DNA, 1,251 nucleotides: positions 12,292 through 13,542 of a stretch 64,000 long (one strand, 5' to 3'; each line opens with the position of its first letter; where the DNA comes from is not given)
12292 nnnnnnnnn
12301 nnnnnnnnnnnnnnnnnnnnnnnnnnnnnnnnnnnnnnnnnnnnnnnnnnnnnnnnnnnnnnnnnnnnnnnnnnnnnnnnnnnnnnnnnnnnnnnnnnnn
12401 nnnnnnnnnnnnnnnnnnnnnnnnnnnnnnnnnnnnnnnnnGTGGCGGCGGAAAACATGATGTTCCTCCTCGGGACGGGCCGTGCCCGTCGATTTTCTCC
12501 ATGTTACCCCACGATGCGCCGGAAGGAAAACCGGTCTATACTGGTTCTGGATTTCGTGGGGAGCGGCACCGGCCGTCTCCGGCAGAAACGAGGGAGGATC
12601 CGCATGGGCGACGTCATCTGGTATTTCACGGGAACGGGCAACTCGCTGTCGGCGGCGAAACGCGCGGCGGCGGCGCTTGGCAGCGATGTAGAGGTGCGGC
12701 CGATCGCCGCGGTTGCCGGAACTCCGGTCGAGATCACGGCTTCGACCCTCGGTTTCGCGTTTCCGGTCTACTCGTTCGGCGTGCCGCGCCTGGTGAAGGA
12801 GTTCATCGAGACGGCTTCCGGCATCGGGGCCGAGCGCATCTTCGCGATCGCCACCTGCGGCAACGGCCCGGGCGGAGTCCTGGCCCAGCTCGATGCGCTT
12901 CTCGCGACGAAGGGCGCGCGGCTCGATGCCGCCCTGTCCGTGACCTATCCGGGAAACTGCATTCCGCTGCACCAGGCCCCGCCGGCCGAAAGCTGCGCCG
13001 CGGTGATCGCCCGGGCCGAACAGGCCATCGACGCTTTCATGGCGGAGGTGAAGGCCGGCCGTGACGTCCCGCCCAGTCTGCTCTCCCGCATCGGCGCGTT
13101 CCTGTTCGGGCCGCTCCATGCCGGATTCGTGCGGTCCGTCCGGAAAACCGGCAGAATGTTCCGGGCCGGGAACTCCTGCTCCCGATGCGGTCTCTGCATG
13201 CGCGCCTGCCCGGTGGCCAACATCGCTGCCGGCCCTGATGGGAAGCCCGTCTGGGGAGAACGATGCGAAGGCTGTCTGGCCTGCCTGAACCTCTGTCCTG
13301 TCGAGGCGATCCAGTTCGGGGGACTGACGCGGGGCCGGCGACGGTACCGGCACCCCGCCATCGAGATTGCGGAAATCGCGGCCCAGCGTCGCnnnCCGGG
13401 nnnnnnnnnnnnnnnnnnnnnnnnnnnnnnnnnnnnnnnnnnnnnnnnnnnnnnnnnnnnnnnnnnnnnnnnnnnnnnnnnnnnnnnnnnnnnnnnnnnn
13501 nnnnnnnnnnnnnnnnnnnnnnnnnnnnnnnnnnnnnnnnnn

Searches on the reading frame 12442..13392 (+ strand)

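Call 27: search_protein_families(library=pfam, proteins=[window:12442-13392:+], max_evalue=0.00001)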
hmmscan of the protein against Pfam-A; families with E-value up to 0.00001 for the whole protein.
window:12442-13392:+ (317 aa): 6 families
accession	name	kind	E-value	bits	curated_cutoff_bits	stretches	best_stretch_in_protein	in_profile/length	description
PF00037.32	Fer4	-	1.8e-08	34.3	21.1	0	273-291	6-24/24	4Fe-4S binding domain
PF12838.12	Fer4_7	-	6.3e-07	30.2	27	0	246-289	2-52/52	4Fe-4S dicluster domain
PF13237.11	Fer4_10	-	1.1e-06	28.8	25.5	1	240-286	3-53/53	4Fe-4S dicluster domain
PF14697.11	Fer4_21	-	1.5e-06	28.7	35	1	244-291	6-58/59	4Fe-4S dicluster domain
PF13484.11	Fer4_16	-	6.8e-06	27.2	30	0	274-293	1-20/66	4Fe-4S double cluster binding domain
PF13187.11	Fer4_9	-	7.3e-06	26.4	27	0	246-290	2-52/52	4Fe-4S dicluster domain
